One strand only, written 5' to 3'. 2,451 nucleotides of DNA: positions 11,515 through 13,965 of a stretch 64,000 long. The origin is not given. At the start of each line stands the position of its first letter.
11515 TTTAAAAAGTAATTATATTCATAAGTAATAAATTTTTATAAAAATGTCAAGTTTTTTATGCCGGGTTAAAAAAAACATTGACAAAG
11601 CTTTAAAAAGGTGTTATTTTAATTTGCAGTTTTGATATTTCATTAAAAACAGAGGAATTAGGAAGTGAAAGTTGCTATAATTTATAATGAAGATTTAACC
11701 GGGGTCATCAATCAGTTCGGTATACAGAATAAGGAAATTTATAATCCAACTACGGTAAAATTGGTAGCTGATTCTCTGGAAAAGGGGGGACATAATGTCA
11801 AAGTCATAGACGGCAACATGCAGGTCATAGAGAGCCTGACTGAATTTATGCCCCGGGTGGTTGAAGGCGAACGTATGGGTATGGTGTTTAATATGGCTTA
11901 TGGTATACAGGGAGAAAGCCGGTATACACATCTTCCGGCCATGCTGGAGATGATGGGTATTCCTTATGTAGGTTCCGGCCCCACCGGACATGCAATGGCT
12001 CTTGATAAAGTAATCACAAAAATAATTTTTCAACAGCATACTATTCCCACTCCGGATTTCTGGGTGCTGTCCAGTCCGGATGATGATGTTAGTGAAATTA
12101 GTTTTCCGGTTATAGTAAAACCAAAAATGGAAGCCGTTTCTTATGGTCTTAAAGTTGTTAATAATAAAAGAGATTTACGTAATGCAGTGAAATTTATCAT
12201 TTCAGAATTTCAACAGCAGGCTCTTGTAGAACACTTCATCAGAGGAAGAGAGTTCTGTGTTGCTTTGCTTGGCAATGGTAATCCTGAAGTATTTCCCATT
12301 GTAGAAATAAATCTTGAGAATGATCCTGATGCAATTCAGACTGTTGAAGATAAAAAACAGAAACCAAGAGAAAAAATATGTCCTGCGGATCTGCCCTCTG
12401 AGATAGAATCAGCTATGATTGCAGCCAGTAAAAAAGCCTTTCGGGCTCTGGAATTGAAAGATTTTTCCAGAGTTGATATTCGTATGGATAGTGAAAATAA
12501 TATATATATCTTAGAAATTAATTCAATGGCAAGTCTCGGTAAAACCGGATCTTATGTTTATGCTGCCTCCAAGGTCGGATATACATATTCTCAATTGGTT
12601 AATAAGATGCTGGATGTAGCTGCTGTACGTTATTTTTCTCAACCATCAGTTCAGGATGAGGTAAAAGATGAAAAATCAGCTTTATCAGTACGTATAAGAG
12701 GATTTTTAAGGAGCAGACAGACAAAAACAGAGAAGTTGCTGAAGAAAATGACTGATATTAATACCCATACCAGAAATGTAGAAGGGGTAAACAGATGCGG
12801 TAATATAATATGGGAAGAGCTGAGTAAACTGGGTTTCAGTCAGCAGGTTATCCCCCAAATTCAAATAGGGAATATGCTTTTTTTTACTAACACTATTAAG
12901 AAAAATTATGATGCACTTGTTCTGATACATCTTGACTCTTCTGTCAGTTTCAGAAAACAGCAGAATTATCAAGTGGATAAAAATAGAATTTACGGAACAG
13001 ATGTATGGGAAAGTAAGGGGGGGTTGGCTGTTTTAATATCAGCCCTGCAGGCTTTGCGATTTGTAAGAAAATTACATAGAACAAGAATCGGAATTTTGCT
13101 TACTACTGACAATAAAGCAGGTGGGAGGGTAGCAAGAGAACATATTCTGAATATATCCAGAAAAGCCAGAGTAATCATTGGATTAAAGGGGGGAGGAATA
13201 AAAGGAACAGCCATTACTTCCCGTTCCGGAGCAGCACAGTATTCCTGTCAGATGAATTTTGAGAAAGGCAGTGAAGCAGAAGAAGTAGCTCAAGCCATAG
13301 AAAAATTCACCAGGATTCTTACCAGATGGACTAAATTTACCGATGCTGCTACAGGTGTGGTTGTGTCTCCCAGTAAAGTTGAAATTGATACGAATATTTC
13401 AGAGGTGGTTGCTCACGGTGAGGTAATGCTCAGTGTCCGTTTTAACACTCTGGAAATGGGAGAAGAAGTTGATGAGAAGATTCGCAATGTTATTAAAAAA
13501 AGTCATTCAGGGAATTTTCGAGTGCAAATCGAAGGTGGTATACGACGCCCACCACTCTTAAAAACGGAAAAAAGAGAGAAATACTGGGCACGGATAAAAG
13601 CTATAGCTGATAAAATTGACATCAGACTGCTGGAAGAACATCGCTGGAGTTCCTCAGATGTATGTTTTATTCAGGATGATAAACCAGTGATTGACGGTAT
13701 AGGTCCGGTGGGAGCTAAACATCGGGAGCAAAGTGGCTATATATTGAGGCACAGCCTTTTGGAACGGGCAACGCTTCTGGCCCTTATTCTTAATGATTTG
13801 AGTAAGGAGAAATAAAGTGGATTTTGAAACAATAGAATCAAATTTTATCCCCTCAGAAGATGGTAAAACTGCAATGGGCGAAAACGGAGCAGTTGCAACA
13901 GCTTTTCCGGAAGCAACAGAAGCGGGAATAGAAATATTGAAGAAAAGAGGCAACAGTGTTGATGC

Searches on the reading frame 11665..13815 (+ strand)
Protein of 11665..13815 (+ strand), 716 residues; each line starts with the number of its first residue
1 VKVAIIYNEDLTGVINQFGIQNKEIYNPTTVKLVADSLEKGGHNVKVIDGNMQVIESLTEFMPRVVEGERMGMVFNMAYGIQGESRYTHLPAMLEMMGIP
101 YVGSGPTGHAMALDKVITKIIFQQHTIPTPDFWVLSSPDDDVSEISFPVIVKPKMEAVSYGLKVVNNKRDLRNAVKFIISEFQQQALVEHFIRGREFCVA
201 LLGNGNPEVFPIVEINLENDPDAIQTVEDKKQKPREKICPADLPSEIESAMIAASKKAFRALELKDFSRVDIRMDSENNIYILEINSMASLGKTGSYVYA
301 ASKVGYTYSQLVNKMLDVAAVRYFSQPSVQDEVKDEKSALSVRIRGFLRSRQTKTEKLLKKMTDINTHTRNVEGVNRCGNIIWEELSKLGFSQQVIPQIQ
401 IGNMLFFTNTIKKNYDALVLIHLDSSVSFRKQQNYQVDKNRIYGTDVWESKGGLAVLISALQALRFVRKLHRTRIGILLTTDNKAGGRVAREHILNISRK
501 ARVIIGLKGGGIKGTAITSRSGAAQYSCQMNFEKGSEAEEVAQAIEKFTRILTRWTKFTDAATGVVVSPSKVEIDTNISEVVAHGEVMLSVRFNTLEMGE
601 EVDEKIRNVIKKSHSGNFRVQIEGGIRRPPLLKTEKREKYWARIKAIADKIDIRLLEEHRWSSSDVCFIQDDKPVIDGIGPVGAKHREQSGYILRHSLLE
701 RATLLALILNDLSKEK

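Call 22: find_related_loci(query=window:11665-13815:+, collection=genome_contigs, flank=10000)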
Query window:11665-13815:+ (716 aa) in genome_contigs; peptide patterns used: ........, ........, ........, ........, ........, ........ (x = any residue, [..] = any of these).
179 stretches matched a pattern; 112 encode a relative of the query (tblastn E <= 1e-3); the best 80 are kept; 80 distinct loci.
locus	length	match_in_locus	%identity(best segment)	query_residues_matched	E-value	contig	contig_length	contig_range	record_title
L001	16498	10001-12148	83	1-716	0e+0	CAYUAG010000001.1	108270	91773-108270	MAG TPA_asm: uncultured bacterium isolate SRP068000_co4_478 genome assembly, contig: NODE_43_length_108270_cov_7.652405,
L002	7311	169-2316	84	1-716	0e+0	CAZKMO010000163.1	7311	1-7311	MAG TPA_asm: uncultured bacterium isolate binchicken_co89_50 genome assembly, contig: NODE_21374_length_7311_cov_5.74586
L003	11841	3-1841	88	104-716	0e+0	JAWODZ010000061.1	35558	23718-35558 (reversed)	MAG: bacterium isolate BLK5-2.bin.76 k191_83153, whole genome shotgun sequence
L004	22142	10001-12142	67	1-715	0e+0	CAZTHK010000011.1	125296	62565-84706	MAG TPA_asm: uncultured bacterium isolate SRP141376_co1_20 genome assembly, contig: NODE_321_length_125296_cov_90.390152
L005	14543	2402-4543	63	1-712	0e+0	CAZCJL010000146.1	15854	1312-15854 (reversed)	MAG TPA_asm: uncultured Cytophagia bacterium isolate SRP141376_co4_213 genome assembly, contig: NODE_6314_length_15854_c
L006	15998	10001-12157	64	1-715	0e+0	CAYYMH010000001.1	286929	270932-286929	MAG TPA_asm: uncultured Cytophagia bacterium isolate SRP141376_co3_458 genome assembly, contig: NODE_24_length_286929_co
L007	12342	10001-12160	60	1-716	0e+0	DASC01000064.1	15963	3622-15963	MAG TPA_asm: Methanosarcinales archaeon UBA203 UBA203_contig_19117, whole genome shotgun sequence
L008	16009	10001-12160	58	1-716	0e+0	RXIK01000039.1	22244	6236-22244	MAG: Methanosarcinales archaeon isolate ANME-2c-GOS DD1S77SP2S22A_scaffold_1865, whole genome shotgun sequence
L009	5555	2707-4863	60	2-716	0e+0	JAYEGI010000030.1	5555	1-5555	MAG: Methanobacteriota archaeon isolate MAG250 MAG250_31, whole genome shotgun sequence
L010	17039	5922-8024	61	1-697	0e+0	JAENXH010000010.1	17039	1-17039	MAG: Methanosarcinales archaeon isolate 14_8_m_bin28 NODE_10_length_17039_cov_8.322368, whole genome shotgun sequence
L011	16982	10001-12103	59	1-697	0e+0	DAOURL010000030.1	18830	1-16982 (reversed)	MAG TPA_asm: Methanosarcinales archaeon isolate CSMAG_151 CSMAG_151_k141_72397_length_18830_cov_904.9220, whole genome s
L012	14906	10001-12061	61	1-683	0e+0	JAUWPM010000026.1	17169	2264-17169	MAG: Methanosarcinales archaeon isolate CSMAG_2476 CSMAG_2476_k141_1252724_length_17169_cov_59.8475, whole genome shotgu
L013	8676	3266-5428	58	1-716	0e+0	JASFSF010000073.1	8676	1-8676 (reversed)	MAG: Ignavibacteria bacterium isolate D1103M12metaG_Bin_482 D1103M12metaG_FD_scaffold_770_c1, whole genome shotgun seque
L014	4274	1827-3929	59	1-697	0e+0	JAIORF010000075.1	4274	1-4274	MAG: bacterium isolate SMBSF11 20072_Bin_5_contigs_1_c_000000002955, whole genome shotgun sequence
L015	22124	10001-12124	58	1-703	0e+0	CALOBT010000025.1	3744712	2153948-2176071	MAG: uncultured Spirochaetota bacterium isolate LOGT_bin.0113 genome assembly, contig: contig_20799, whole genome shotgu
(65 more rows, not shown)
